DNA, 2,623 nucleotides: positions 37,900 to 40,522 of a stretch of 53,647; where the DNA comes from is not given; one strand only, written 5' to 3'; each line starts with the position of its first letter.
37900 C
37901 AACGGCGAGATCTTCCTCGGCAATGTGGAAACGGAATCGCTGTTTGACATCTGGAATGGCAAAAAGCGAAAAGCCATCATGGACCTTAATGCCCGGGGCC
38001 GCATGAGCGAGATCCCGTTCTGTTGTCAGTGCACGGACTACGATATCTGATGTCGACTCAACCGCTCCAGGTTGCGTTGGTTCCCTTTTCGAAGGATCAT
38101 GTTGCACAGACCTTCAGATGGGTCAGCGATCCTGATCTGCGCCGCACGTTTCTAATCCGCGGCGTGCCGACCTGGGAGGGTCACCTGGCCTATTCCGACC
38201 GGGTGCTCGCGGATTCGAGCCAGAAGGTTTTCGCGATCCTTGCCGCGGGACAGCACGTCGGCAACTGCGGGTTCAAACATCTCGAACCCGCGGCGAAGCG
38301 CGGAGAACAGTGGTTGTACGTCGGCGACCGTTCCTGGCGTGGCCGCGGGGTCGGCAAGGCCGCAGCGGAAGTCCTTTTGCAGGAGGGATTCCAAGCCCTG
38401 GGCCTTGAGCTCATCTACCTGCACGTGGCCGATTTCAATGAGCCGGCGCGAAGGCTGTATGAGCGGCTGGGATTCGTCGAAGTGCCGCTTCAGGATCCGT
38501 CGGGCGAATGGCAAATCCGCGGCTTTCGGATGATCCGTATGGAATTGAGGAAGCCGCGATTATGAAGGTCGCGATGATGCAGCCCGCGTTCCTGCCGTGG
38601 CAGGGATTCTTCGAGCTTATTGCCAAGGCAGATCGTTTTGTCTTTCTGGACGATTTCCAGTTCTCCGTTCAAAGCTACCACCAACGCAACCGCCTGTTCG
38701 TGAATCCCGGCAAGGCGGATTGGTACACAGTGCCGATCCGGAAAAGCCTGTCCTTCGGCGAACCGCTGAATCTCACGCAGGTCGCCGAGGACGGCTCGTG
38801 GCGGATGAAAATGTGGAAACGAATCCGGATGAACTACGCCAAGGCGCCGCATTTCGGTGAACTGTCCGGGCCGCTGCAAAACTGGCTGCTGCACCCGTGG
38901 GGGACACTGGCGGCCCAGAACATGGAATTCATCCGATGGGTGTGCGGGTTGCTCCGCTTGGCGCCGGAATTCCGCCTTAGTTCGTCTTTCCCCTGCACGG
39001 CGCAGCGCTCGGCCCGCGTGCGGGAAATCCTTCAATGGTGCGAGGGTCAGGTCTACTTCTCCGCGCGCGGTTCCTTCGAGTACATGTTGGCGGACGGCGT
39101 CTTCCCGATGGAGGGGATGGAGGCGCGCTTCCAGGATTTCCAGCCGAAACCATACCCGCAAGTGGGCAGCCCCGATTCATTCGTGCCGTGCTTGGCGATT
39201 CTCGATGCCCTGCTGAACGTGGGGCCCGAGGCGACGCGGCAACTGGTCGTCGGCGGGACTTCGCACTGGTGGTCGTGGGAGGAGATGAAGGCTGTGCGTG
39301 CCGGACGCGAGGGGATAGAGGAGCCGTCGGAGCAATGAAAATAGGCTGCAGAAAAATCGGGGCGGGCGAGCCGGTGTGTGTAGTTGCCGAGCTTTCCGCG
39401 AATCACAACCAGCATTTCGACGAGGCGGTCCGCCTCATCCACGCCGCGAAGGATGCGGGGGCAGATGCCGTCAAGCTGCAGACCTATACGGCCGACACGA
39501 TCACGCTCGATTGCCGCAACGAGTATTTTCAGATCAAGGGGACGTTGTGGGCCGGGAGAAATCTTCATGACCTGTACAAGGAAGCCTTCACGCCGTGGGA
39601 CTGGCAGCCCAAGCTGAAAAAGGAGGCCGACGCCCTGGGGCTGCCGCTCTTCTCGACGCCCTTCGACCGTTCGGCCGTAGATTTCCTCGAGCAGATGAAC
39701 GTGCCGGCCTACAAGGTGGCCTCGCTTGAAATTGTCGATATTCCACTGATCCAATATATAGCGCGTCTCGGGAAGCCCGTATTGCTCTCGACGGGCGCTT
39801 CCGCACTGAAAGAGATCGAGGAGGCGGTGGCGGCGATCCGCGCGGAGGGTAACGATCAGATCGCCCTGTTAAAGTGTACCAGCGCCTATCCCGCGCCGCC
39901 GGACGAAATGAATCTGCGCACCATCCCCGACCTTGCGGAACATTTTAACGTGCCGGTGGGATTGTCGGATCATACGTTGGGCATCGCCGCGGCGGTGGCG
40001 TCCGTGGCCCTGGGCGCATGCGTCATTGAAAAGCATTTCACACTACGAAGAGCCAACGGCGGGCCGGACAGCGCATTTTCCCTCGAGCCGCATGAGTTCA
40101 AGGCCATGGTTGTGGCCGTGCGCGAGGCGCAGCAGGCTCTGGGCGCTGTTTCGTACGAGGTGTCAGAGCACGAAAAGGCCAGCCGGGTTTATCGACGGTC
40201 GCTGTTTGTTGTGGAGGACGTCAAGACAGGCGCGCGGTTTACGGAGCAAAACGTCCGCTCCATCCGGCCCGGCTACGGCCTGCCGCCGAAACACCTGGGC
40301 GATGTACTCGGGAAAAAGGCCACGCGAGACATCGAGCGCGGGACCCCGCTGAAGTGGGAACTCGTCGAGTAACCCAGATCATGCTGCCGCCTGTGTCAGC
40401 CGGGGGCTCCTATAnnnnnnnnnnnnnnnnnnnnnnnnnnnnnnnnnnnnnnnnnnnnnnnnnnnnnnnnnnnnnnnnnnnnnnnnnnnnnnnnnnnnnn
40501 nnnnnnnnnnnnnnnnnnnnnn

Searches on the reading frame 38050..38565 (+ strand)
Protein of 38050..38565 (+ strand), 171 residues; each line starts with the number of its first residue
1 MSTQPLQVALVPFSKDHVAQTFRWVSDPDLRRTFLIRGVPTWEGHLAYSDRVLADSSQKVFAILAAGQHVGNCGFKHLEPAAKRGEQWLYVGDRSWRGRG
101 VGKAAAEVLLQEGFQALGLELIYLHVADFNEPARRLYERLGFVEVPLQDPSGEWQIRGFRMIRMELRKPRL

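Call 6: search_protein_families(library=ncbifam, proteins=[window:38050-38565:+], max_evalue=0.01)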
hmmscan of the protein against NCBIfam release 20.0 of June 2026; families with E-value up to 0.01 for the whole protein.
window:38050-38565:+ (171 aa): 10 families
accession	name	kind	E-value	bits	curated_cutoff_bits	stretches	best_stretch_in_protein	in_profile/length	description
TIGR03585.1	PseH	equivalog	3.7e-13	49.8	93.1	1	9-145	2-136/156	UDP-4-amino-4,6-dideoxy-N-acetyl-beta-L-altrosamine N-acetyltransferase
NF011709.0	PRK15130.1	equivalog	1.1e-07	31.9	218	1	49-143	48-141/186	spermidine N1-acetyltransferase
NF040503.1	resist_ArsN1a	equivalog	1.9e-07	31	170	1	85-152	78-143/159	arsinothricin resistance N-acetyltransferase ArsN1 family A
TIGR01575.1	rimI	equivalog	0.00035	20.7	86.4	1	93-145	64-115/132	ribosomal protein S18-alanine N-acetyltransferase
NF007025.1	PRK09491.1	equivalog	0.001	19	173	1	94-147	72-124/145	ribosomal protein S18-alanine N-acetyltransferase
NF002959.0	PRK03624.1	equivalog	0.0011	18.7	124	1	84-144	72-131/147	GNAT family acetyltransferase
TIGR03103.1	trio_acet_GNAT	equivalog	0.0011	17.7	569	1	85-147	156-217/547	N-acetylglutaminylglutamine synthetase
TIGR03448.1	mycothiol_MshD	equivalog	0.0012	18.2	163.1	1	85-144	229-287/294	mycothiol synthase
NF049894.1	CG3035_N_ac_Glu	equivalog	0.0019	17.5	280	1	93-144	241-291/300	N-acetylglutamate synthase, CG3035 family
NF038174.1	maturase_GoxB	equivalog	0.0079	15.3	400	0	23-94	213-284/358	glycine oxidase maturase GoxB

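Call 7: search_protein_families(library=pfam, proteins=[window:38050-38565:+], max_evalue=0.01)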
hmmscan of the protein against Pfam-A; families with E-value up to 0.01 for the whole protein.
window:38050-38565:+ (171 aa): 7 families
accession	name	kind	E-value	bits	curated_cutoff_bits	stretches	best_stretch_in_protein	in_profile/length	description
PF13302.13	Acetyltransf_3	-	6.2e-17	63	25.4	1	9-143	3-138/138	Acetyltransferase (GNAT) domain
PF00583.31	Acetyltransf_1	-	2.2e-14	54.2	20.7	1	50-142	26-116/116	Acetyltransferase (GNAT) family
PF13508.13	Acetyltransf_7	-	2.7e-08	34.5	27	1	59-144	4-84/84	Acetyltransferase (GNAT) domain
PF13673.13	Acetyltransf_10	-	0.00025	21.5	23.6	1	88-166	56-126/128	Acetyltransferase (GNAT) domain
PF13523.12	Acetyltransf_8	-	0.00035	20.7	27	0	90-145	85-140/145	Acetyltransferase (GNAT) domain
PF13420.13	Acetyltransf_4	-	0.00044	20.8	24.3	1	46-142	34-134/155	Acetyltransferase (GNAT) domain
PF08445.16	FR47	-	0.001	19.4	22.1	1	95-144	32-79/86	FR47-like protein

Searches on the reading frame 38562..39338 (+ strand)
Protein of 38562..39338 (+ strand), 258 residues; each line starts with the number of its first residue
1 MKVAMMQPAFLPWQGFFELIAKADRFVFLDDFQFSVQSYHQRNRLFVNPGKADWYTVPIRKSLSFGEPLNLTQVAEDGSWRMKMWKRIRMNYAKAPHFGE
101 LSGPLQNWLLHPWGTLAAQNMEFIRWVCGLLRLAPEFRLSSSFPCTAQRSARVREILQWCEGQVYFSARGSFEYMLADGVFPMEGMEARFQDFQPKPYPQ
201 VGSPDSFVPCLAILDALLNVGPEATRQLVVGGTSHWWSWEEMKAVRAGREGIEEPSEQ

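Call 6: search_protein_families(library=ncbifam, proteins=[window:38562-39338:+], max_evalue=0.01)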
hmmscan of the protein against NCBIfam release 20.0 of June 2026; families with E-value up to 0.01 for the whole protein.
window:38562-39338:+ (258 aa): 0 families

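Call 7: search_protein_families(library=pfam, proteins=[window:38562-39338:+], max_evalue=0.01)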
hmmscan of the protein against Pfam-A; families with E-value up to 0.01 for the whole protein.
window:38562-39338:+ (258 aa): 1 family
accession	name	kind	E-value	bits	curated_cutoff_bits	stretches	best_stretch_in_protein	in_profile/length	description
PF08889.16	WbqC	-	1.3e-53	182.6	21.3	1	7-226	1-217/218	WbqC-like protein family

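Call 33: search_solved_structures(query=window:38562-39338:+, max_evalue=1)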
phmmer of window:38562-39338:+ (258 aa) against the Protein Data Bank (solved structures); distinct sequences matched with E-value up to 1: 1.
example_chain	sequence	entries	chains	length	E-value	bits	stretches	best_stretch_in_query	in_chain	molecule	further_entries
3l6w_A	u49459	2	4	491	0.81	12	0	30-125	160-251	Hemocyanin 1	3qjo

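Call 91: search_solved_structures(query=A5, max_evalue=5)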
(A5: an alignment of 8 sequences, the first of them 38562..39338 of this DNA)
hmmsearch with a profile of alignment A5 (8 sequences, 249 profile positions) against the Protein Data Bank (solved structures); distinct sequences matched with E-value up to 5: 1.
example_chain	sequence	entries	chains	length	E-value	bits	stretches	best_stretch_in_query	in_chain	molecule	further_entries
4adx_7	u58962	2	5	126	0.36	13.7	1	41-101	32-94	RPL14E | RPL14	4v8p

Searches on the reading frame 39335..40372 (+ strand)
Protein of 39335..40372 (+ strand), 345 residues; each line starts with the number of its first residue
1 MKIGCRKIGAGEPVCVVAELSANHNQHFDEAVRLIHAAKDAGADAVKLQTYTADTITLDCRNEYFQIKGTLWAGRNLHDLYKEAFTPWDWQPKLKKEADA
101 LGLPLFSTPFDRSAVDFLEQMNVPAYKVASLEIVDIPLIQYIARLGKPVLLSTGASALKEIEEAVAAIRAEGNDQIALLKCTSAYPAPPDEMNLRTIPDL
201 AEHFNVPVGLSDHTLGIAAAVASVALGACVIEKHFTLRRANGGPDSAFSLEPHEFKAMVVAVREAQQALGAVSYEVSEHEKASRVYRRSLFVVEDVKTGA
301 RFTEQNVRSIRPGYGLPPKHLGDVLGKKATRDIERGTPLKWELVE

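Call 6: search_protein_families(library=ncbifam, proteins=[window:39335-40372:+], max_evalue=0.01)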
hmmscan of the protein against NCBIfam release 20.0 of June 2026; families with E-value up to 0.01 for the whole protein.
window:39335-40372:+ (345 aa): 5 families
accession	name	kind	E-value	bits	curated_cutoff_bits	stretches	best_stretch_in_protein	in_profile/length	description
TIGR03586.1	PseI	equivalog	4e-152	506.1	340.25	1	14-339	2-327/327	pseudaminic acid synthase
TIGR03569.1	NeuB_NnaB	equivalog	1.3e-95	320.3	399.65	1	15-337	2-327/329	N-acetylneuraminate synthase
NF006421.0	PRK08673.1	subfamily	6.8e-06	25.5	335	1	94-270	150-334/338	3-deoxy-7-phosphoheptulonate synthase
TIGR01361.1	DAHP_synth_Bsub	equivalog_domain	0.00054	19.4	267.75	1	95-262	82-257/260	3-deoxy-7-phosphoheptulonate synthase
NF005854.0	PRK07775.1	equivalog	0.0069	15.7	260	0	216-277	29-93/274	SDR family oxidoreductase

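Call 7: search_protein_families(library=pfam, proteins=[window:39335-40372:+], max_evalue=0.01)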
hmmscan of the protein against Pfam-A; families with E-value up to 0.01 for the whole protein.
window:39335-40372:+ (345 aa): 2 families
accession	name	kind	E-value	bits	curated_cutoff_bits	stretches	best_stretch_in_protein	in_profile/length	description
PF03102.20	NeuB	-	1.9e-93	312.8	22.1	1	34-272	1-239/241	NeuB family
PF08666.17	SAF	-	2.1e-12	47.8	21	1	287-344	1-62/63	SAF domain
